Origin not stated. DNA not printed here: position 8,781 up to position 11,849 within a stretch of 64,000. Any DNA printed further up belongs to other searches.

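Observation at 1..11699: Composite periplasmic redox supercluster: NapA-like MopB, three NapG-type and two NapH-type proteins, plus hexaheme cytochrome c and a second (ActB/QrcB-like) MopB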

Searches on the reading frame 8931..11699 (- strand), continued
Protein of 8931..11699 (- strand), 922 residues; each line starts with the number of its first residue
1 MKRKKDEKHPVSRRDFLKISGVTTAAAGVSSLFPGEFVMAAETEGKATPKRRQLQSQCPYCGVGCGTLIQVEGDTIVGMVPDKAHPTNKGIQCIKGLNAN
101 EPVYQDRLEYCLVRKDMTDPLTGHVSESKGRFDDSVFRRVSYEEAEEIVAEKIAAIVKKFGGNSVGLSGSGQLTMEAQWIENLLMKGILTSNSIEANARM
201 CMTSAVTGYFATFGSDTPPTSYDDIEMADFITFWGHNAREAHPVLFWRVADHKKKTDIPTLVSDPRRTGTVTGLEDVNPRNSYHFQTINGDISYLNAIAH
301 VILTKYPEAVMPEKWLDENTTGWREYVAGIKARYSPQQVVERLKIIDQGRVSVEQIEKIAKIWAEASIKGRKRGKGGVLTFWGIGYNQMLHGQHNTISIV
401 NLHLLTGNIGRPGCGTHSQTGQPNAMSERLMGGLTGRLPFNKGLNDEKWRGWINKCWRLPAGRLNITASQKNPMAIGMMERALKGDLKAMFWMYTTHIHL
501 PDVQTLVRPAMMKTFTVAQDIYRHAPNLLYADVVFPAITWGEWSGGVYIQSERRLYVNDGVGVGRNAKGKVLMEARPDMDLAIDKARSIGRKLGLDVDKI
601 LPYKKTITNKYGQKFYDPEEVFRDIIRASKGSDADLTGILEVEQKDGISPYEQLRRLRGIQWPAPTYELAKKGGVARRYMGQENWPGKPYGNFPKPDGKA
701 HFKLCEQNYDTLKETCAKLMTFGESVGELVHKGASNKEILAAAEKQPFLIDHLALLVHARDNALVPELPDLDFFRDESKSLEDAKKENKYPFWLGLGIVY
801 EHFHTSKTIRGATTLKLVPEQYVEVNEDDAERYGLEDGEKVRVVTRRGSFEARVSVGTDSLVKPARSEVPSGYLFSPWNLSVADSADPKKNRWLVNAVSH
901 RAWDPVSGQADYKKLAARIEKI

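Call 43: find_related_loci(query=A1, collection=genome_contigs, flank=10000)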
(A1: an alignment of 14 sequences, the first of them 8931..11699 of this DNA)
Query A1 (922 aa) in genome_contigs; peptide patterns used: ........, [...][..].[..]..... (x = any residue, [..] = any of these).
600 stretches matched a pattern (row limit reached: there are more); 590 encode a relative of the query (tblastn E <= 1e-3); the best 80 are kept; 80 distinct loci.
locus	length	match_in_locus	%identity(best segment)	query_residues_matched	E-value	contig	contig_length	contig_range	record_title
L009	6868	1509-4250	80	11-922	0e+0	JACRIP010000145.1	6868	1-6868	MAG: Planctomycetota bacterium isolate NC_groundwater_1806_Pr3_B-0.1um_71_12 SR-2_scaffold_141_723869, whole genome shot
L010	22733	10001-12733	80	11-922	0e+0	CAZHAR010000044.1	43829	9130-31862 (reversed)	MAG TPA_asm: uncultured Planctomycetota bacterium isolate binchicken_co248_743 genome assembly, contig: NODE_631_length_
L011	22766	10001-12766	77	1-922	0e+0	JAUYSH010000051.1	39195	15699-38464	MAG: Elusimicrobiota bacterium isolate C5_metabat.bin.68 C5_k141_84611, whole genome shotgun sequence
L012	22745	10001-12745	78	7-922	0e+0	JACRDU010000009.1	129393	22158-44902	MAG: Elusimicrobia bacterium isolate NC_groundwater_1680_Pr3_B-0.1um_70_15 SR-2_scaffold_141_155004, whole genome shotgu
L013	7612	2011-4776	78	1-922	0e+0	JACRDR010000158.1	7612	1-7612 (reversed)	MAG: Elusimicrobia bacterium isolate NC_groundwater_1677_Pr3_B-0.1um_68_8 SR-2_scaffold_141_1215743, whole genome shotgu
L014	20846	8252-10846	82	58-922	0e+0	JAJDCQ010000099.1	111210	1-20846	MAG: Planctomycetota bacterium isolate OFTM393 OFTM393_98, whole genome shotgun sequence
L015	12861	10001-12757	77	2-922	0e+0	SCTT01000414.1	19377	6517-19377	MAG: bacterium isolate FW305_bin.15 FW305_bin.15-31179-1, whole genome shotgun sequence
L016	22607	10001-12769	76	1-922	0e+0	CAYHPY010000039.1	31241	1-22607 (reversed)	MAG TPA_asm: uncultured Elusimicrobia bacterium isolate ERP119705_co15_38 genome assembly, contig: NODE_1167_length_3124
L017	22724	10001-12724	73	4-922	0e+0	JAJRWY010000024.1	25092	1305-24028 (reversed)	MAG: Candidatus Binatota bacterium isolate Dive96_bin2.95 k141_386310, whole genome shotgun sequence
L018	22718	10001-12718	73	4-922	0e+0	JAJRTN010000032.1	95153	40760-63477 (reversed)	MAG: Candidatus Hydrogenedentota bacterium isolate Dive96_bin1.67 k141_713145, whole genome shotgun sequence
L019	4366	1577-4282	73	4-917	0e+0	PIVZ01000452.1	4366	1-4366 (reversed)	MAG: bacterium isolate Glo_18 GloG15_CONTIG33680, whole genome shotgun sequence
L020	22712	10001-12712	73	6-922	0e+0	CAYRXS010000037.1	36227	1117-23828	MAG TPA_asm: uncultured Planctomycetaceae bacterium isolate binchicken_co97_22 genome assembly, contig: NODE_4637_length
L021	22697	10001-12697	73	11-922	0e+0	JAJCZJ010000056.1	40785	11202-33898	MAG: Deltaproteobacteria bacterium isolate OFTM157 OFTM157_55, whole genome shotgun sequence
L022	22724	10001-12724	73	4-922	0e+0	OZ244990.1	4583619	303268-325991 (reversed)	MAG: Candidatus Eiseniibacteriota bacterium isolate 2ac8f909-beb7-4024-9be3-18111db1b52c genome assembly, chromosome: 1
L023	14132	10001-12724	72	4-922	0e+0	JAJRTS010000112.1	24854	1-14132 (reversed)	MAG: Gemmatimonadales bacterium isolate Dive96_bin10.104 k141_5189834, whole genome shotgun sequence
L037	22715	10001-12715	71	13-922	0e+0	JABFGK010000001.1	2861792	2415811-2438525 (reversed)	MAG: Planctomycetota bacterium isolate PNC21 c_000000000011, whole genome shotgun sequence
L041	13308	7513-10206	69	13-922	0e+0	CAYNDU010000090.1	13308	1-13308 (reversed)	MAG TPA_asm: uncultured Pirellulaceae bacterium isolate binchicken_co275_71 genome assembly, contig: NODE_6811_length_13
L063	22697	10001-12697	66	13-920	0e+0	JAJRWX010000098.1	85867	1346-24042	MAG: Planctomycetota bacterium isolate Dive96_bin2.90 k141_4514416, whole genome shotgun sequence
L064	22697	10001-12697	66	13-920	0e+0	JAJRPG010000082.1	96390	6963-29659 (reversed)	MAG: Planctomycetota bacterium isolate Dive100_bin1.21 k141_884746, whole genome shotgun sequence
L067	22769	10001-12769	76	1-922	0e+0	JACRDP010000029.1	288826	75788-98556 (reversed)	MAG: Elusimicrobia bacterium isolate NC_groundwater_1675_Pr3_B-0.1um_66_20 SR-2_scaffold_141_4096767, whole genome shotg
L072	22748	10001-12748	80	6-922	0e+0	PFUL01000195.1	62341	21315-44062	MAG: Elusimicrobia bacterium CG_4_9_14_3_um_filter_62_55 CG_4_9_14_3_um_filter_150_scaffold_611_c, whole genome shotgun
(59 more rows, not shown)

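Call 50: search_protein_families(library=pfam, proteins=[L020:2865-3341:+, L072:8904-9974:+, L072:8333-9004:+, L064:18417-19007:+, L011:8614-9984:+, L037:7033-9867:+, L041:184-2160:+, L063:5234-6841:+], max_evalue=0.001)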
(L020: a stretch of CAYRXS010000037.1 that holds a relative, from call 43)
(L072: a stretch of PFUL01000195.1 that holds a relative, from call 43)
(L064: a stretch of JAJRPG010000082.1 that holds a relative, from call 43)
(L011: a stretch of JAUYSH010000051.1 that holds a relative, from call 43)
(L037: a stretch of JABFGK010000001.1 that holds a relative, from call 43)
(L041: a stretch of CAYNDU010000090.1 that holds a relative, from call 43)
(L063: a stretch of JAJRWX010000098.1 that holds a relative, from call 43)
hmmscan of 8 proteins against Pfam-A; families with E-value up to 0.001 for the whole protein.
L020:2865-3341:+ (159 aa): 6 families
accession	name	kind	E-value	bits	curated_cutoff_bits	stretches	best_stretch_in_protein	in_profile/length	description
PF02082.26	Rrf2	-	1e-29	103.8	30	1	24-150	2-129/132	Iron-dependent Transcriptional regulator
PF01047.28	MarR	-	2.8e-05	24.4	24.6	1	35-79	7-51/59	MarR family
PF13412.12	HTH_24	-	4e-05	23.5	21.9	1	36-74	8-46/48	Winged helix-turn-helix DNA-binding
PF03444.21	HrcA_DNA-bdg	-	0.00012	22.1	21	1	41-90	19-68/79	Winged helix-turn-helix transcription repressor, HrcA DNA-binding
PF01325.25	Fe_dep_repress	-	0.00044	20.8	26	1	42-76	19-53/60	Iron dependent repressor, N-terminal DNA binding domain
PF12802.13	MarR_2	-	0.00096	19.7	27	0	36-75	10-50/61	MarR family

L072:8904-9974:+ (357 aa): 3 families
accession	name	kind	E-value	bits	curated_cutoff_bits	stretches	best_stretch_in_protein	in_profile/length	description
PF04055.27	Radical_SAM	-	1.4e-32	113.6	29.5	1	47-206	2-164/166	Radical SAM superfamily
PF06463.18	Mob_synth_C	-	9.7e-27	93.9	37.4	1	214-338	2-127/128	Molybdenum Cofactor Synthesis C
PF13353.11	Fer4_12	-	0.00091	20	22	0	51-152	14-114/137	4Fe-4S single cluster domain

L072:8333-9004:+ (224 aa): 1 family
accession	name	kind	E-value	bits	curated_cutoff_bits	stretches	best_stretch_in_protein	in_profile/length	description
PF12804.13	NTP_transf_3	-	3.7e-35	121.9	27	1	32-176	1-149/160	MobA-like NTP transferase domain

L064:18417-19007:+ (197 aa): 1 family
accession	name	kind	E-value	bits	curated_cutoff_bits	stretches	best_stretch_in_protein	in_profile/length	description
PF01814.28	Hemerythrin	-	1.9e-21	77.3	25.3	1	15-150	2-126/127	Hemerythrin HHE cation binding domain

L011:8614-9984:+ (457 aa): 1 family
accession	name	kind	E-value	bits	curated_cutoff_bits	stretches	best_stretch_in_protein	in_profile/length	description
PF13372.12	Alginate_exp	-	2.2e-70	237.9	25.2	1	64-443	3-387/395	Alginate export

L037:7033-9867:+ (945 aa): 4 families
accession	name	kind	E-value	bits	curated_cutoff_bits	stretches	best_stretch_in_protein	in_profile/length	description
PF00034.26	Cytochrom_C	-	3.8e-64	214.5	21.3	5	241-330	3-89/90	Cytochrome c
PF13442.11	Cytochrome_CBB3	-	9.6e-64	212.1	27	6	563-634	4-68/68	Cytochrome C oxidase, cbb3-type, subunit III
PF09699.15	Paired_CXXCH_1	-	0.00021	21.4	20.6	0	144-195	1-38/41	Doubled CXXCH motif (Paired_CXXCH_1)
PF14522.11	Cytochrome_C7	-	0.00041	20.6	24.8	0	147-196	10-51/67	Cytochrome c7 and related cytochrome c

L041:184-2160:+ (659 aa): 13 families
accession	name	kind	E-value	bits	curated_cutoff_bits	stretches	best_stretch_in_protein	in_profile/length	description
PF07992.20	Pyr_redox_2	-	1e-26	94.5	26.1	1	166-473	3-291/291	Pyridine nucleotide-disulphide oxidoreductase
PF14691.11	Fer4_20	-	2.9e-18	66.1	25.8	1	38-113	30-108/113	Dihydroprymidine dehydrogenase domain II, 4Fe-4S cluster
PF13738.12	Pyr_redox_3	-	5.5e-11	42.7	30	0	379-457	227-305/305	Pyridine nucleotide-disulphide oxidoreductase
PF00037.32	Fer4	-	1.9e-08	34.2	21.1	2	622-644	2-24/24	4Fe-4S binding domain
PF13450.12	NAD_binding_8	-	2.1e-06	28.4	21.9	1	168-201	1-34/68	NAD(P)-binding Rossmann-like domain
PF12838.12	Fer4_7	-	2.4e-06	28.4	27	1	562-642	1-52/52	4Fe-4S dicluster domain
PF13187.11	Fer4_9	-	9.7e-06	26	27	0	625-643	34-52/52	4Fe-4S dicluster domain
PF13237.11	Fer4_10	-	2.6e-05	24.5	25.5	0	557-586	3-22/53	4Fe-4S dicluster domain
PF12837.12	Fer4_6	-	0.00021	21.5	25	0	558-575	4-21/24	4Fe-4S binding domain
PF01266.30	DAO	-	0.00033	20.7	27.9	0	166-199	2-35/353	FAD dependent oxidoreductase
PF13484.11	Fer4_16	-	0.00039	21.6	30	0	627-648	1-24/66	4Fe-4S double cluster binding domain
PF14697.11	Fer4_21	-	0.00044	20.8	35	0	624-645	37-59/59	4Fe-4S dicluster domain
PF12797.12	Fer4_2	-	0.00059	20.1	24.5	0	557-575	4-22/22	4Fe-4S binding domain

L063:5234-6841:+ (536 aa): 3 families
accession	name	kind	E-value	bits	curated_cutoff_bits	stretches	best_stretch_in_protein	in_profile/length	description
PF00033.24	Cytochrome_B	-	1.3e-36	126.7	27.2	1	87-276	12-188/189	Cytochrome b/b6/petB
PF13631.11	Cytochrom_B_N_2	-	4.4e-36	124.8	27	1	147-335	2-143/169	Cytochrome b(N-terminal)/b6/petB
PF14358.11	DUF4405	-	5.7e-10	40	26.7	1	93-157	4-63/66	Domain of unknown function (DUF4405)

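Call 51: search_protein_families(library=ncbifam, proteins=[L020:2865-3341:+, L001:2615-3037:-, L064:18417-19007:+, L002:8236-8718:+, L041:184-2160:+], max_evalue=0.00001)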
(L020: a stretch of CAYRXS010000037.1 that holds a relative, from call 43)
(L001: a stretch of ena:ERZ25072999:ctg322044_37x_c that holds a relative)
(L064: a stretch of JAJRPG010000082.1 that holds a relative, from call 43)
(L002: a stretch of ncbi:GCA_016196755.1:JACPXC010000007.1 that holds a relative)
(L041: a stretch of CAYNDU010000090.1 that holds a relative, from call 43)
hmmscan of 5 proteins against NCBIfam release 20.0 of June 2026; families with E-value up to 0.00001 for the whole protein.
L020:2865-3341:+ (159 aa): 8 families
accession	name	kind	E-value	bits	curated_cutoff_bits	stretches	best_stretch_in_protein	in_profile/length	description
TIGR00738.1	rrf2_super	superfamily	4.8e-26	91.2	73.3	1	22-151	2-131/132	Rrf2 family transcriptional regulator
TIGR02010.1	IscR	equivalog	6.6e-15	55.1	207.55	1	42-150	22-129/135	Fe-S cluster assembly transcriptional regulator IscR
NF047409.1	Cys_reg_CymR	equivalog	4.5e-13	49.5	195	1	32-153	9-126/139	cysteine metabolism transcriptional regulator CymR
TIGR02944.1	suf_reg_Xantho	equivalog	4.7e-13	49.7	110.65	1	34-149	14-129/130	SUF system Fe-S cluster assembly regulator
NF008110.0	PRK10857.1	equivalog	8.4e-13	48.4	275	1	42-150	22-129/164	Fe-S cluster assembly transcriptional regulator IscR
NF008240.0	PRK11014.1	equivalog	1.2e-12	48.1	182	1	25-150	5-127/141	nitric oxide-sensing transcriptional repressor NsrR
NF008886.0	PRK11920.1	equivalog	1.6e-11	44.1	193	1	27-152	7-132/153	iron-responsive transcriptional regulator RirA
NF052290.2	MocR_like_YczR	exception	8.7e-06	24.7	487.4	0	49-147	47-138/458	MocR-like transcription factor YczR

L001:2615-3037:- (140 aa): 7 families
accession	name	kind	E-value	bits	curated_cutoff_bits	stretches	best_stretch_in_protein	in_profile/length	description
TIGR00738.1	rrf2_super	superfamily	3.9e-32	110.9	73.3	1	6-133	4-131/132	Rrf2 family transcriptional regulator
TIGR02010.1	IscR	equivalog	2.5e-21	75.9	207.55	1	9-134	7-131/135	Fe-S cluster assembly transcriptional regulator IscR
TIGR02944.1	suf_reg_Xantho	equivalog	5.1e-18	65.7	110.65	1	6-132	5-130/130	SUF system Fe-S cluster assembly regulator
NF008110.0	PRK10857.1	equivalog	3.9e-17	62.5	275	1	9-133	7-130/164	Fe-S cluster assembly transcriptional regulator IscR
NF008886.0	PRK11920.1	equivalog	6.6e-15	55.1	193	1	7-134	5-132/153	iron-responsive transcriptional regulator RirA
NF047409.1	Cys_reg_CymR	equivalog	1.1e-14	54.7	195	1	8-138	6-129/139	cysteine metabolism transcriptional regulator CymR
NF008240.0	PRK11014.1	equivalog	2.3e-14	53.6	182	1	9-133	7-128/141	nitric oxide-sensing transcriptional repressor NsrR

L064:18417-19007:+ (197 aa): 2 families
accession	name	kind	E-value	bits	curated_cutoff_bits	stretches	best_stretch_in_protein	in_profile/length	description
NF053874.1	persist_PA2171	equivalog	4.9e-06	26.4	190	1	14-166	2-139/157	PA2171 family ribosome-binding persister protein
TIGR03652.1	FeS_repair_RIC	equivalog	8.3e-06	25.7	204.7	0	22-149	79-214/216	iron-sulfur cluster repair di-iron protein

L002:8236-8718:+ (160 aa): 4 families
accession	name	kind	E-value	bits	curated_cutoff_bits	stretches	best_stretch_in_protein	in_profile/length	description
NF008221.0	PRK10992.1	equivalog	1.1e-11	44.7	254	1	37-93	117-173/220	iron-sulfur cluster repair protein YtfE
TIGR03652.1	FeS_repair_RIC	equivalog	1.6e-08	34.6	204.7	0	35-92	111-172/216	iron-sulfur cluster repair di-iron protein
NF053874.1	persist_PA2171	equivalog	8.9e-07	28.8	190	1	8-146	5-143/157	PA2171 family ribosome-binding persister protein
NF041614.1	FeSrepair_DnrN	equivalog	3.2e-06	27.5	300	0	11-82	28-100/157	iron-sulfur cluster repair protein DnrN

L041:184-2160:+ (659 aa): 29 families (the best 25 are shown)
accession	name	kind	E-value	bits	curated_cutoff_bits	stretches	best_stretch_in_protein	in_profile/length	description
NF009410.0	PRK12771.1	subfamily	4.8e-109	365.5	516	2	159-646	134-563/566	NAD(P)-binding protein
NF010590.0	PRK13984.1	equivalog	1.9e-96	323.6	946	2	162-481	287-603/611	putative oxidoreductase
NF009454.0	PRK12814.1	equivalog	1.3e-89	301.4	916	2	160-559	190-579/657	putative NADPH-dependent glutamate synthase small subunit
TIGR03315.1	Se_ygfK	equivalog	5.4e-67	226.1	835.3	2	160-575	534-899/1012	putative selenate reductase subunit YgfK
NF009414.0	PRK12778.1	equivalog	1.2e-61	209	1103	2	162-481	430-746/752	bifunctional dihydroorotate dehydrogenase B NAD binding subunit/NADPH-dependent glutamate synthase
TIGR01316.1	gltA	equivalog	5.1e-61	206.8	471.75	2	162-481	132-446/449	NADPH-dependent glutamate synthase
TIGR01317.1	GOGAT_sm_gam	subfamily_domain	5.7e-53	180.4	447.7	2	155-480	135-474/485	glutamate synthase small subunit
TIGR01318.1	gltD_gamma_fam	subfamily_domain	7.8e-48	163.2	482.95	2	162-482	140-463/467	glutamate synthase, small subunit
NF009409.0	PRK12770.1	subfamily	3.3e-47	161.3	343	1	159-481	14-347/360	putative glutamate synthase subunit beta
NF009408.0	PRK12769.1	equivalog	1.9e-44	151.9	1003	2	162-482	326-649/659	formate-dependent uric acid utilization protein AegA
NF009413.0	PRK12775.1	equivalog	1.6e-41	142.1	1895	2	165-482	432-752/1006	putative trifunctional 2-polyprenylphenol hydroxylase/glutamate synthase subunit beta/ferritin domain-containing protein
NF009415.0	PRK12779.1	equivalog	4e-39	134.2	1519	1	39-485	209-629/944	putative bifunctional glutamate synthase subunit beta/2-polyprenylphenol hydroxylase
NF009451.0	PRK12809.1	equivalog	1.1e-37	129.6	1154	2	166-485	313-635/639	formate-dependent uric acid utilization protein YgfT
NF045663.1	diclust_near_Sec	equivalog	6e-36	123.8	530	2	39-115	19-95/759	pyridine nucleotide-disulfide oxidoreductase/dicluster-binding protein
TIGR01350.1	lipoamide_DH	equivalog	1.2e-12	47.3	408.8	1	391-482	239-331/461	dihydrolipoyl dehydrogenase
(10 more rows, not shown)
